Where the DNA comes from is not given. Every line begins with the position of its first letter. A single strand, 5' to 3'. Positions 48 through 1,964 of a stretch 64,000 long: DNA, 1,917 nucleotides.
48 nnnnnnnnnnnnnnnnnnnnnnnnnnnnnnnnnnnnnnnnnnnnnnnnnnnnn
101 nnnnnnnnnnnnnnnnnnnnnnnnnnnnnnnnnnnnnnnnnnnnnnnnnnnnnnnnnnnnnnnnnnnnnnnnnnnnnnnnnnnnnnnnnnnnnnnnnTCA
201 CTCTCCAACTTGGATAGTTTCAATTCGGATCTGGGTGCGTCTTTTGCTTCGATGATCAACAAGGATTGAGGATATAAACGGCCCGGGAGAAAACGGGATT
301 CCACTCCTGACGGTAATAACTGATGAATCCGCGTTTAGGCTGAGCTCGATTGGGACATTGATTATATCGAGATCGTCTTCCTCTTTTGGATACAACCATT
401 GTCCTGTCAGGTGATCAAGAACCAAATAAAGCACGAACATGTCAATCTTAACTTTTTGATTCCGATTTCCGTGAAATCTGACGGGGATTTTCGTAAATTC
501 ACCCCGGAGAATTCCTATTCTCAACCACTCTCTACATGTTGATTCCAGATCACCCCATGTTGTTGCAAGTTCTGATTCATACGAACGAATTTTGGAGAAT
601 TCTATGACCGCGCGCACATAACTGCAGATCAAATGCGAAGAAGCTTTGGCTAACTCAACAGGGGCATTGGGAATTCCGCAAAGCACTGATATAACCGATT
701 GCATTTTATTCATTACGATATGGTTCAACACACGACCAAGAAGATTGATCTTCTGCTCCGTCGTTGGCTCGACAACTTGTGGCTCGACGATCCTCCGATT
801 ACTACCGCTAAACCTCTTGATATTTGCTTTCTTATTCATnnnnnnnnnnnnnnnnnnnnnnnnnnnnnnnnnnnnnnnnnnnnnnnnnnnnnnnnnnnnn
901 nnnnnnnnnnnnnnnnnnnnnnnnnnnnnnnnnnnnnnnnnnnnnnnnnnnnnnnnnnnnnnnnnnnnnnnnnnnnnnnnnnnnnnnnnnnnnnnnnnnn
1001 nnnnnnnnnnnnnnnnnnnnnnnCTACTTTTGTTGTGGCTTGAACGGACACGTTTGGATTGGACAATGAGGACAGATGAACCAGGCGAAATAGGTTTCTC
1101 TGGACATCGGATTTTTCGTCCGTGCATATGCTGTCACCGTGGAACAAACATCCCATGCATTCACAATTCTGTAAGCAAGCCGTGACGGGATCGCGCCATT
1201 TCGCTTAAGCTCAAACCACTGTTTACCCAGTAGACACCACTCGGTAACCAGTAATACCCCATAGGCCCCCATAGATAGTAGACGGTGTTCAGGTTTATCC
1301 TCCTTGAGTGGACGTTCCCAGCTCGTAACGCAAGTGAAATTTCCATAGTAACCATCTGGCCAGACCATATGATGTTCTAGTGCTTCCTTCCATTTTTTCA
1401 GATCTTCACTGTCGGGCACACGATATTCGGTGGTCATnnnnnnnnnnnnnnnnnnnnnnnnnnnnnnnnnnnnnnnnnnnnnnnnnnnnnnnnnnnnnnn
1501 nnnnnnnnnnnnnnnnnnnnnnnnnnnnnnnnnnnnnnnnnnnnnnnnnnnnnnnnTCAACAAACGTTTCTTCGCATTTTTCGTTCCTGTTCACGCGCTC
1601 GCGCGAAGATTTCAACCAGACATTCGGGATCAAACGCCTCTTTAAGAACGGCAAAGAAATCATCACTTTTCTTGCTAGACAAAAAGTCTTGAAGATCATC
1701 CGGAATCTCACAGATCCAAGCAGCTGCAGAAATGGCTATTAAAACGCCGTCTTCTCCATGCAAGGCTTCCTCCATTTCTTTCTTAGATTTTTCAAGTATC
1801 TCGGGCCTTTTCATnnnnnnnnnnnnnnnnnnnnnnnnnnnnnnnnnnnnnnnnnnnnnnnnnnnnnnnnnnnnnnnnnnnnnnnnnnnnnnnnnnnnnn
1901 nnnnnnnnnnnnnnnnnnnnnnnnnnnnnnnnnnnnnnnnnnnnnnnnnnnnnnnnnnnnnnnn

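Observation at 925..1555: Conserved about 80-nt leader with dyad-symmetric operator in front of two adjacent island genes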

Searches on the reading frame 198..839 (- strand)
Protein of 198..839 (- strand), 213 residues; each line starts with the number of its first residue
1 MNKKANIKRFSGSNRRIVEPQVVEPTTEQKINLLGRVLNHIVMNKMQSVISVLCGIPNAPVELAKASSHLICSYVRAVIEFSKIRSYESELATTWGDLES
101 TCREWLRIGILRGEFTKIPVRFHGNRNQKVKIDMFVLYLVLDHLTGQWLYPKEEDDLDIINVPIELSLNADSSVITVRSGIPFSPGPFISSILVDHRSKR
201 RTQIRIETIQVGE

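Call 16: search_protein_families(library=pfam, proteins=[window:198-839:-], max_evalue=1)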
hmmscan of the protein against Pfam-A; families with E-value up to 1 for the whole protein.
window:198-839:- (213 aa): 0 families

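Call 17: search_protein_families(library=phrogs, proteins=[window:198-839:-], max_evalue=0.1)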
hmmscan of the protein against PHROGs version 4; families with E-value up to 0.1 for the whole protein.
window:198-839:- (213 aa): 0 families

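Call 24: find_homologous_proteins(query=window:198-839:-)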
Query window:198-839:- (213 aa): 1 proteins with E <= 0.001 among 255 candidates.
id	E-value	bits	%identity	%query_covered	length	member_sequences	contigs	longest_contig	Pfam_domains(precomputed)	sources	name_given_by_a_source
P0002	5.4e-136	469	100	100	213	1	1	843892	-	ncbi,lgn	-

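Call 25: find_encoding_contigs(protein=P0002, flank=10000, max_places=5)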
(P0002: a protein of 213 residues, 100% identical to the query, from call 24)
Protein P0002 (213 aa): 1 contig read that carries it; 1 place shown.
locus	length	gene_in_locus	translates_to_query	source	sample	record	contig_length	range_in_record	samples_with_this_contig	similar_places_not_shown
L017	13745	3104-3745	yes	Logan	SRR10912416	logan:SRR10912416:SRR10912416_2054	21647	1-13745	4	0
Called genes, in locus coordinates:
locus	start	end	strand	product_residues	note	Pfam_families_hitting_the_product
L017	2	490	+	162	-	?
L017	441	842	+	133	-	PF05635:23S_rRNA_IVP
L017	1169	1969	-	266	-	PF01978:TrmB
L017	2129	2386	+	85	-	-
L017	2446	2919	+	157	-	-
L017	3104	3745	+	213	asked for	-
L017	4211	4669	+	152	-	-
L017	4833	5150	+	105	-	-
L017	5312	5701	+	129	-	PF24709:DUF7670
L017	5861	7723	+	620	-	PF00884:Sulfatase, PF01663:Phosphodiest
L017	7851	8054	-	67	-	PF00313:CSD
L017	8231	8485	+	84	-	PF01541:GIY-YIG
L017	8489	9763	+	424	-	PF00890:FAD_binding_2 (weak), PF01134:GIDA (faint), PF01266:DAO (faint), PF01494:FAD_binding_3 (weak), PF03486:HI0933_like, PF07992:Pyr_redox_2 (faint), PF12831:FAD_oxidored, PF22780:HI0933_like_1st, +2 more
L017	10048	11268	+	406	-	PF00438:S-AdoMet_synt_N, PF02772:S-AdoMet_synt_M, PF02773:S-AdoMet_synt_C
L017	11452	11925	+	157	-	PF06695:Sm_multidrug_ex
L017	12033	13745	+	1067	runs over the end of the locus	PF00873:ACR_tran, PF03176:MMPL (faint), PF02355:SecD_SecF_C (faint)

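Call 38: search_protein_representatives(protein=window:198-839:-)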
Query: 213 residues. Proteins with E-value up to 0.001 (for the whole library): 2; up to 1e-10: 1; up to 1e-30: 1. The best 2 are listed.
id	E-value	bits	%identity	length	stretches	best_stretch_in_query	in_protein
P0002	1.7e-136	468.7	100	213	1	1-213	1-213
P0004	1.5e-06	44.4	37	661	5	90-138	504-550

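Call 49: search_protein_families(library=pfam, proteins=[L017:4211-4669:+, L017:4833-5150:+, L017:5312-5701:+], max_evalue=0.01)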
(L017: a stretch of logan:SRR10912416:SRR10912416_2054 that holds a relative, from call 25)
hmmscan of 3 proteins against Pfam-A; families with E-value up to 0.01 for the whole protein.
L017:4211-4669:+ (152 aa): 0 families

L017:4833-5150:+ (105 aa): 0 families

L017:5312-5701:+ (129 aa): 1 family
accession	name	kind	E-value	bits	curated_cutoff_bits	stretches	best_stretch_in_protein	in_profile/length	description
PF24709.1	DUF7670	-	3.8e-28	98.6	29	1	5-126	2-114/118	Domain of unknown function (DUF7670)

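Call 56: search_protein_families(library=padloc, proteins=[window:198-839:-], max_evalue=1)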
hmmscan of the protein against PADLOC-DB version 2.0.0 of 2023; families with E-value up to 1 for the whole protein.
window:198-839:- (213 aa): 0 families

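Call 57: search_protein_families(library=ncbifam, proteins=[window:198-839:-], max_evalue=1)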
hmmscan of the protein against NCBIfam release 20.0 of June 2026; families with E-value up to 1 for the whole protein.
window:198-839:- (213 aa): 0 families

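Call 58: search_protein_families(library=pfam, proteins=[P0004, window:198-839:-], max_evalue=10)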
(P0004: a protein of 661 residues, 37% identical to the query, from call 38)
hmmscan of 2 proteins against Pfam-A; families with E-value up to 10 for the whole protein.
P0004 (661 aa): 45 families (the best 25 are shown)
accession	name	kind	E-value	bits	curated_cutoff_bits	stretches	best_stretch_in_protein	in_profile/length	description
PF00376.29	MerR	-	1.8e-32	111.3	28.2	7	322-350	2-30/38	MerR family regulatory protein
PF12728.13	HTH_17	-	5.1e-31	107.1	27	7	319-368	1-43/51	Helix-turn-helix domain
PF13411.12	MerR_1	-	5.2e-27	94.2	21.6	7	143-174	2-33/69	MerR HTH family regulatory protein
PF20038.5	HTH_59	-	9.3e-26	90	27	7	497-520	5-28/66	Helix-turn-helix domain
PF06627.17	DUF1153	-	7.3e-21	74.5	23.5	7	311-342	38-69/87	Protein of unknown function (DUF1153)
PF13384.12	HTH_23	-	5.3e-18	64.7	24.6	4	32-62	10-39/50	Homeodomain-like domain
PF21531.3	Rv2175c_wHTH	-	9.7e-18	64.3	27.1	4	315-345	11-41/57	DNA-binding protein Rv2175c, wHTH domain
PF05225.22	HTH_psq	-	8.3e-16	57.9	20.4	4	41-62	17-38/45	helix-turn-helix, Psq domain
PF13518.12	HTH_28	-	3.5e-14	53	25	3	36-73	9-43/52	Helix-turn-helix domain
PF09339.16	HTH_IclR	-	2.7e-13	49.9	22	6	316-341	16-40/52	IclR helix-turn-helix domain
PF21321.3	HTH_66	-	7.6e-12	45.9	24.3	0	230-258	2-29/83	Putative DNA-binding HTH domain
PF13338.12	AbiEi_4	-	7.5e-11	42.4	25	4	317-345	10-38/49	Transcriptional regulator, AbiEi antitoxin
PF23125.1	Xre-MbcA-ParS_M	-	2.1e-10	40.6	27.8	5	411-428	8-25/51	Antitoxin Xre/MbcA/ParS-like, middle domain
PF01527.26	HTH_Tnp_1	-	1.3e-08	35.4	24.1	1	131-163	14-45/75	Transposase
PF11903.14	ParD_like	-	3.1e-08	33.9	23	1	57-69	29-41/73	ParD-like antitoxin of type II bacterial toxin-antitoxin system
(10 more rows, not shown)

window:198-839:- (213 aa): 0 families

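Call 68: search_solved_structures(query=window:198-839:-, max_evalue=10)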
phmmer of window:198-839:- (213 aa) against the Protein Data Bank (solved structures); distinct sequences matched with E-value up to 10: 0.

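Call 75: predict_structure(protein=window:198-839:-)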
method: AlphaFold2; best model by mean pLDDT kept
length: 213 residues; sequences in the alignment: 1
mean_pLDDT: 40.8   pTM: 0.26
mean pLDDT of the five models: 40.8, 38.3, 34.9, 34.2, 32.6
residues with pLDDT >= 90: 0; 70-90: 0; 50-70: 21; < 50: 192
segments of 3 or more residues with pLDDT < 50: 1-10, 12-15, 17-21, 36-41, 43-66, 73-75, 77-213
pLDDT, mean of each block of 10 residues (from residue 1): 39 48 55 50 47 39 48 49 44 47 37 32 40 37 36 38 36 36 34 34 34 29
secondary structure, 60 per line:
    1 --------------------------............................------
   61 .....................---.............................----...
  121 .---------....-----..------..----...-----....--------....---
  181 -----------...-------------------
elements in order: H27-54 H61-81 H85-113 E118-121 E131-134 E162-165 E174-177 E192-194

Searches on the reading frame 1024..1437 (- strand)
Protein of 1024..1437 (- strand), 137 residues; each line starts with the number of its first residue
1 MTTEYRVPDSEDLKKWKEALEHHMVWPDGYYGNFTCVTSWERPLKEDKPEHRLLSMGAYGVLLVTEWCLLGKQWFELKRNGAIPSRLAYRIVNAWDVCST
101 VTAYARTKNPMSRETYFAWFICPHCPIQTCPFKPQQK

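Call 16: search_protein_families(library=pfam, proteins=[window:1024-1437:-], max_evalue=1)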
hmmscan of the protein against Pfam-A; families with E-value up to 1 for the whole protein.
window:1024-1437:- (137 aa): 0 families

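Call 17: search_protein_families(library=phrogs, proteins=[window:1024-1437:-], max_evalue=0.1)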
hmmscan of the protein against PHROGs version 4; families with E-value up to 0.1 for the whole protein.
window:1024-1437:- (137 aa): 0 families

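Call 22: find_encoding_contigs(protein=window:1024-1437:-, flank=10000, max_places=10)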
Protein window:1024-1437:- (137 aa): no gene with exactly this product is on record in the collection.

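Call 23: find_homologous_proteins(query=window:1024-1437:-)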
Query window:1024-1437:- (137 aa): 1 proteins with E <= 0.001 among 3 candidates.
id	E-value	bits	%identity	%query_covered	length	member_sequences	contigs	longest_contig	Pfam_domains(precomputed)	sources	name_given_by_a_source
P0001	2.2e-94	331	100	100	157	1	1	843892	-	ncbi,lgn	-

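Call 31: list_cluster_members(proteins=[P0001, P0002])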
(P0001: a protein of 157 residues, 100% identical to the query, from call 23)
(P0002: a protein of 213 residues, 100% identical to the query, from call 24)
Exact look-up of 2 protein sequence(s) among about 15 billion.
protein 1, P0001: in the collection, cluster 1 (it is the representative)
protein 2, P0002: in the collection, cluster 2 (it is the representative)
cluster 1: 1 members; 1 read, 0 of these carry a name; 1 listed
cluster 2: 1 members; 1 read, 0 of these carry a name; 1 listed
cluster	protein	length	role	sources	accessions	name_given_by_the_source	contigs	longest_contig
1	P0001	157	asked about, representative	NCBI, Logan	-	-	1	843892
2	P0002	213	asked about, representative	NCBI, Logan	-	-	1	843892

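Call 46: predict_structure(protein=window:1024-1437:-)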
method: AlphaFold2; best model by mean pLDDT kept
length: 137 residues; sequences in the alignment: 1
mean_pLDDT: 36.5   pTM: 0.24
mean pLDDT of the five models: 36.5, 35.5, 35.4, 33.6, 31.6
residues with pLDDT >= 90: 0; 70-90: 0; 50-70: 2; < 50: 135
segments of 3 or more residues with pLDDT < 50: 1-13, 17-137
pLDDT, mean of each block of 10 residues (from residue 1): 34 47 34 27 34 34 43 42 35 40 41 36 33 28
secondary structure, 60 per line:
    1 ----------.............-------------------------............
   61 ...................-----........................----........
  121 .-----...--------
elements in order: H11-23 H49-79 H85-108 H113-121

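Call 56: search_protein_families(library=padloc, proteins=[window:1024-1437:-], max_evalue=1)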
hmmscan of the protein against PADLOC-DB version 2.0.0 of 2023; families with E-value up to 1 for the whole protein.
window:1024-1437:- (137 aa): 0 families

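Call 57: search_protein_families(library=ncbifam, proteins=[window:1024-1437:-], max_evalue=1)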
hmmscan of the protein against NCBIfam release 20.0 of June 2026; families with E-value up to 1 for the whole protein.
window:1024-1437:- (137 aa): 0 families

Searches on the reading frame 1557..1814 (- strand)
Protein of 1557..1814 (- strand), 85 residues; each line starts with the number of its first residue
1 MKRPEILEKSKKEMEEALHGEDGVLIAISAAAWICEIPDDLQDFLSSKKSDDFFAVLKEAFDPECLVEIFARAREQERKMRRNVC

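Call 16: search_protein_families(library=pfam, proteins=[window:1557-1814:-], max_evalue=1)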
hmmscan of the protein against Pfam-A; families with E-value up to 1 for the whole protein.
window:1557-1814:- (85 aa): 0 families

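Call 17: search_protein_families(library=phrogs, proteins=[window:1557-1814:-], max_evalue=0.1)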
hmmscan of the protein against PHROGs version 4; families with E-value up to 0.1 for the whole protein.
window:1557-1814:- (85 aa): 0 families

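Call 29: find_homologous_proteins(query=window:1557-1814:-)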
Query window:1557-1814:- (85 aa): 1 proteins with E <= 0.001 among 4 candidates.
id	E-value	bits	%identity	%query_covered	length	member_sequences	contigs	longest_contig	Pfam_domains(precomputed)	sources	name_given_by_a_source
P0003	2.0e-48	179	100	100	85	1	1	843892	-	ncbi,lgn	-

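Call 56: search_protein_families(library=padloc, proteins=[window:1557-1814:-], max_evalue=1)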
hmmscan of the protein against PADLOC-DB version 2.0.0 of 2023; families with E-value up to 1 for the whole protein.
window:1557-1814:- (85 aa): 0 families

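Call 57: search_protein_families(library=ncbifam, proteins=[window:1557-1814:-], max_evalue=1)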
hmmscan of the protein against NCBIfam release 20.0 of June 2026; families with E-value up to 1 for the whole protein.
window:1557-1814:- (85 aa): 1 family
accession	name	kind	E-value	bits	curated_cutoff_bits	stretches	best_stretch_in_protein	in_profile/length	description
NF045551.1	GK_Pyrobac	equivalog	0.21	10.9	500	0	10-44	258-290/294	ATP-dependent glucokinase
